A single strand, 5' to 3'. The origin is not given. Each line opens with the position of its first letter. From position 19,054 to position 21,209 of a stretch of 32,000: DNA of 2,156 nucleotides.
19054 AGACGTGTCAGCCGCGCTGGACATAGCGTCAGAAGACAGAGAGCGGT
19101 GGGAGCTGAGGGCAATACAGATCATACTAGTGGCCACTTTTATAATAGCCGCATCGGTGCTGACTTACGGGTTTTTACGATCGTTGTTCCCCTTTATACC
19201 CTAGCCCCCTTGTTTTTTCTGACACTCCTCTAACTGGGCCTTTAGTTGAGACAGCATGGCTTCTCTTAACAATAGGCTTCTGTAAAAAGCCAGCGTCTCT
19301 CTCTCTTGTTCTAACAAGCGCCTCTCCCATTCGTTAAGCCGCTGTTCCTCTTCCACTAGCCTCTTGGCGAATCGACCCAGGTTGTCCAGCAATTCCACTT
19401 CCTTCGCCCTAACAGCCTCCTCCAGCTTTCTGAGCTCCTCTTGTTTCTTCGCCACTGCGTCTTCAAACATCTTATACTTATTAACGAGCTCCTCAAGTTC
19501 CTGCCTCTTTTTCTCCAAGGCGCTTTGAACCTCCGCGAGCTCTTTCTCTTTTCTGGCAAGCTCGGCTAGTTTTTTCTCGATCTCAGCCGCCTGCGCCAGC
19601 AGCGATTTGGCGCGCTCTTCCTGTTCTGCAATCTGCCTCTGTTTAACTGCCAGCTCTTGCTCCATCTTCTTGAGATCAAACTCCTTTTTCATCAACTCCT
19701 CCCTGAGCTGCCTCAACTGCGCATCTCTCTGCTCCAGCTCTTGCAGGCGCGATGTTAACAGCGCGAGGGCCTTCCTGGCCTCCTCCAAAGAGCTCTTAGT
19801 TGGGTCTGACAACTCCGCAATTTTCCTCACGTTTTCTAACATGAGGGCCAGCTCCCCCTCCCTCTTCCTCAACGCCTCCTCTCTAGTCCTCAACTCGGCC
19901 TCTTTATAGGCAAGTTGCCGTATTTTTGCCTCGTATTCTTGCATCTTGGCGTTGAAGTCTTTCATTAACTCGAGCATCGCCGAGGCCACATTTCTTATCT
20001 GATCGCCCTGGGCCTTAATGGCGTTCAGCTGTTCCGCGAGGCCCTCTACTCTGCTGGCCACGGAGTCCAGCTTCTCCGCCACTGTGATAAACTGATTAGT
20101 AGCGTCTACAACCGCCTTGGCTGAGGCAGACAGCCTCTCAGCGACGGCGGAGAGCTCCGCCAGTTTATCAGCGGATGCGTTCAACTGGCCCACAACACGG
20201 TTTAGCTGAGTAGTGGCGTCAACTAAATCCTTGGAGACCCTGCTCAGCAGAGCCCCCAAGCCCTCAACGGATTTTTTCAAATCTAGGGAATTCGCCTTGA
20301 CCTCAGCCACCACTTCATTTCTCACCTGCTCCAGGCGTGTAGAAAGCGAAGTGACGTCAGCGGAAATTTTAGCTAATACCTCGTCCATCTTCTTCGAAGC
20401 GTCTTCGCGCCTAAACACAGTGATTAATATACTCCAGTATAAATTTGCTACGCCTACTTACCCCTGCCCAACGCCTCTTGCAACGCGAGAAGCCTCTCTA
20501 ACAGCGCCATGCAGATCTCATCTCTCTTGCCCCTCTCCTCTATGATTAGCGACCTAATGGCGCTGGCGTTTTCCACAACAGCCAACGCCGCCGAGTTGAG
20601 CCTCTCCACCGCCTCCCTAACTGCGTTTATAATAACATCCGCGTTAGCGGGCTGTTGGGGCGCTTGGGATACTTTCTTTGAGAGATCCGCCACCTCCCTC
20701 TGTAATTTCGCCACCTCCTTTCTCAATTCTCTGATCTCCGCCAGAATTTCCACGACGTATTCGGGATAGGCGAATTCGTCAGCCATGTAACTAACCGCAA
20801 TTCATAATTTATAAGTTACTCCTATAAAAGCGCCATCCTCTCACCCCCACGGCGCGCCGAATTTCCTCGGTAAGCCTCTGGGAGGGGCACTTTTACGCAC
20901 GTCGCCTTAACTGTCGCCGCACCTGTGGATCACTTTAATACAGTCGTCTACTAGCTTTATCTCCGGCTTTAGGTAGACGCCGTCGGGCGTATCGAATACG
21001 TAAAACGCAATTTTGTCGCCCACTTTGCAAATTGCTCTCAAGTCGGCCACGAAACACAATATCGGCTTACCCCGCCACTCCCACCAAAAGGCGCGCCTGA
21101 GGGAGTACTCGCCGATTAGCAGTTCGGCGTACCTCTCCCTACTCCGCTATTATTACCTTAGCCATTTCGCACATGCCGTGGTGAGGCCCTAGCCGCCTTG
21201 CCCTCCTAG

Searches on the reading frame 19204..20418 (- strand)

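Call 61: search_protein_families(library=pfam, max_evalue=0.01, proteins=[window:19204-20418:-])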
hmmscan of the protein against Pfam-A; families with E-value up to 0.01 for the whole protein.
window:19204-20418:- (405 aa): 7 families
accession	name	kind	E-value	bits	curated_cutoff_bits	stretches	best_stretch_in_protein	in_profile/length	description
PF11887.13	Mce4_CUP1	-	4.7e-06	26.8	32.6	0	48-130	49-128/222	Cholesterol uptake porter CUP1 of Mce4, putative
PF10498.14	IFT57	-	0.00044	19.8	40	1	8-154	181-328/360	Intra-flagellar transport protein 57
PF10157.14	BORCS6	-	0.0018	18.8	35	1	59-137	17-96/101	BLOC-1-related complex sub-unit 6 C-terminal helix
PF04136.21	COG3_N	-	0.0025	18.2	27.9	0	260-337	3-80/147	Conserved oligomeric Golgi complex subunit 3, N-terminal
PF18595.6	Nuf2_DHR10-like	-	0.0026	18.2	28.4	1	269-340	34-105/117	Nuf2, DHR10-like domain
PF04513.17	Baculo_PEP_C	-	0.0045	17.5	38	0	44-134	15-104/140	Baculovirus polyhedron envelope protein, PEP, C terminus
PF07889.17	DUF1664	-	0.0097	16.4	34.6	1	47-136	39-122/124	Protein of unknown function (DUF1664)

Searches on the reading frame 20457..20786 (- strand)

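Call 61: search_protein_families(library=pfam, max_evalue=0.01, proteins=[window:20457-20786:-])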
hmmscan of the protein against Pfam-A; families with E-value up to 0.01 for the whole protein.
window:20457-20786:- (110 aa): 4 families
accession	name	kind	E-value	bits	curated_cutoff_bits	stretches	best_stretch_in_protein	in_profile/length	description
PF02403.27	Seryl_tRNA_N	-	4.1e-05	24.2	28.2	1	11-78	31-98/108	Seryl-tRNA synthetase N-terminal domain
PF21773.2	ODAD1_CC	-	0.002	17.7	27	1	4-78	186-257/287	ODAD1 central coiled coil region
PF07989.16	Cnn_1N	-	0.0023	18.5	28.5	1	8-44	35-71/74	Centrosomin N-terminal motif 1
PF20651.3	EXOC6_Sec15_N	-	0.0044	17.4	27.2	1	13-83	33-102/170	Exocyst complex component EXOC6/Sec15, N-terminal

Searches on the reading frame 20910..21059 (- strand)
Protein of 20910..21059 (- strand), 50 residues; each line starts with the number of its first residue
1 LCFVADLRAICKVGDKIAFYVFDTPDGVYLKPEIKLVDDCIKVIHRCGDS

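Call 61: search_protein_families(library=pfam, max_evalue=0.01, proteins=[window:20910-21059:-])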
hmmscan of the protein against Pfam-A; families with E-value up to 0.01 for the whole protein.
window:20910-21059:- (50 aa): 1 family
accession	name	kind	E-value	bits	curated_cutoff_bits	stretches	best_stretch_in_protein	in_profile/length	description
PF07903.16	PaRep2a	-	6.3e-19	68.5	25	1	2-49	74-122/122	PaRep2a protein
